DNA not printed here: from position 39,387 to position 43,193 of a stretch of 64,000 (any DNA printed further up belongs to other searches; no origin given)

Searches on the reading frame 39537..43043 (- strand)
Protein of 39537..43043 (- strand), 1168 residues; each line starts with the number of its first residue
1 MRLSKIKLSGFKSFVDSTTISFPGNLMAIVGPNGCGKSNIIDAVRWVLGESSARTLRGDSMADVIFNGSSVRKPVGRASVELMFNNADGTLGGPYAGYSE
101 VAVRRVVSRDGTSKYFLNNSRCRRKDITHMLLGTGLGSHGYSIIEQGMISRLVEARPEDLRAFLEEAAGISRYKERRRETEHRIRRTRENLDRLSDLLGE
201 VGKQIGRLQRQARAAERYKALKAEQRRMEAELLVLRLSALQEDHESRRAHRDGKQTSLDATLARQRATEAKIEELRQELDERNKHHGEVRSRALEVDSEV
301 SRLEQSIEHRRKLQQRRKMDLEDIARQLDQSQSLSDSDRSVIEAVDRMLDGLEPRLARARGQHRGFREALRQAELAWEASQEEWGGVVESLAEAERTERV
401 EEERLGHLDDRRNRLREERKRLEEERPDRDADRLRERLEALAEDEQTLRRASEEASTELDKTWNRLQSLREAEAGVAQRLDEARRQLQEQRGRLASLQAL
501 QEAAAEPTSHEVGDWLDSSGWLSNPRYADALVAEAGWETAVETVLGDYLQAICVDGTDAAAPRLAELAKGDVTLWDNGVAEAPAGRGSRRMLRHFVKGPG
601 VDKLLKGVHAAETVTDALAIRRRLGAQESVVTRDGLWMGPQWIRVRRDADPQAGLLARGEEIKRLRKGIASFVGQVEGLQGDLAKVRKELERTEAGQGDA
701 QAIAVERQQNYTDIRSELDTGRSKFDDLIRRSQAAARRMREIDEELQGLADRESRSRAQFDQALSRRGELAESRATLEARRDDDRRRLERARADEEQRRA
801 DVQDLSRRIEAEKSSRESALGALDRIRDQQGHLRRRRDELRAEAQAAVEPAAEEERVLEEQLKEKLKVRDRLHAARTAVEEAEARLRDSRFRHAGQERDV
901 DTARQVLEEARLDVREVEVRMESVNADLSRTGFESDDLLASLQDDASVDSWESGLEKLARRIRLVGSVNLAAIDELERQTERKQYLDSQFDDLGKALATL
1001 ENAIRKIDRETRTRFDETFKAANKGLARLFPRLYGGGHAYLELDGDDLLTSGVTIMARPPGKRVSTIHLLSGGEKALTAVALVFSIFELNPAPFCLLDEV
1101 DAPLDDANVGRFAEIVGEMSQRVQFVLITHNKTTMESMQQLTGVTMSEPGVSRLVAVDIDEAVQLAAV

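Call 75: search_protein_families(library=padloc, proteins=[window:39537-43043:-], max_evalue=0.001)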
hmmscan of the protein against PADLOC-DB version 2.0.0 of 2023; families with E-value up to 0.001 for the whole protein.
window:39537-43043:- (1168 aa): 56 families (the best 25 are shown)
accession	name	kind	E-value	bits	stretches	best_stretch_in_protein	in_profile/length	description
PDLC04135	mad3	-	5.8e-65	218.3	2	757-1164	61-357/374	mads_3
PDLC03859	LmuB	-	1.1e-21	75.7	2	705-1132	189-586/611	-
PDLC03865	LmuB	-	7.7e-13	45.5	1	1-54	1-61/1007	-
PDLC02335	AbiLi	-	2.7e-12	44.4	1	3-47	50-99/326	AbiLi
PDLC00091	GajA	-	5.4e-11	40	1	1-55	1-55/627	AAA ATPase domain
PDLC02980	AriA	-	1.7e-09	36.1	2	26-73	1-53/304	-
PDLC02979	AriA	-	2.1e-09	35.7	1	1-51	1-50/373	-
PDLC00096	GajA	-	2.1e-09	34.7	1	1-58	1-58/630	AAA ATPase domain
PDLC04177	HEC-01A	-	3.1e-09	34.3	1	3-85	5-87/393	-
PDLC04176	HEC-01A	-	1.1e-08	32.8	1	1-47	1-46/371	-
PDLC00069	GajA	-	1.6e-08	31.5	1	1-60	1-59/687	AAA ATPase domain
PDLC00090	GajA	-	2.1e-08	31.3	1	1-56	1-57/659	AAA ATPase domain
PDLC02358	Old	-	2.7e-08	31.1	1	1-53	2-52/578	Old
PDLC00271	PtuA1|PtuA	-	1.4e-07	29.4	1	1-84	1-82/421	AAA ATPase domain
PDLC00071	GajA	-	1.5e-07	28.6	1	1-85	1-81/588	AAA ATPase domain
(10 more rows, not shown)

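Call 77: search_protein_families(library=pfam, proteins=[window:39537-43043:-], max_evalue=0.00001)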
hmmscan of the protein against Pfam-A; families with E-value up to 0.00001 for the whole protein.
window:39537-43043:- (1168 aa): 5 families
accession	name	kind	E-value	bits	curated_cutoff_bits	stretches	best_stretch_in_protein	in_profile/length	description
PF02463.25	SMC_N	-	3.2e-65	220.1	40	1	3-1152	2-219/220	RecF/RecN/SMC N terminal domain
PF13476.12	AAA_23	-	2.9e-18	67.7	27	1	5-228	1-193/201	AAA domain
PF13175.12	AAA_15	-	6.9e-09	36.2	32.1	1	1-51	1-50/374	AAA ATPase domain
PF13304.12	AAA_21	-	1.4e-07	32.4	27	0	26-81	1-61/304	AAA domain, putative AbiEii toxin, Type IV TA system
PF06470.18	SMC_hinge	-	4.5e-06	27.5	22.5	0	528-570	9-51/116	SMC proteins Flexible Hinge Domain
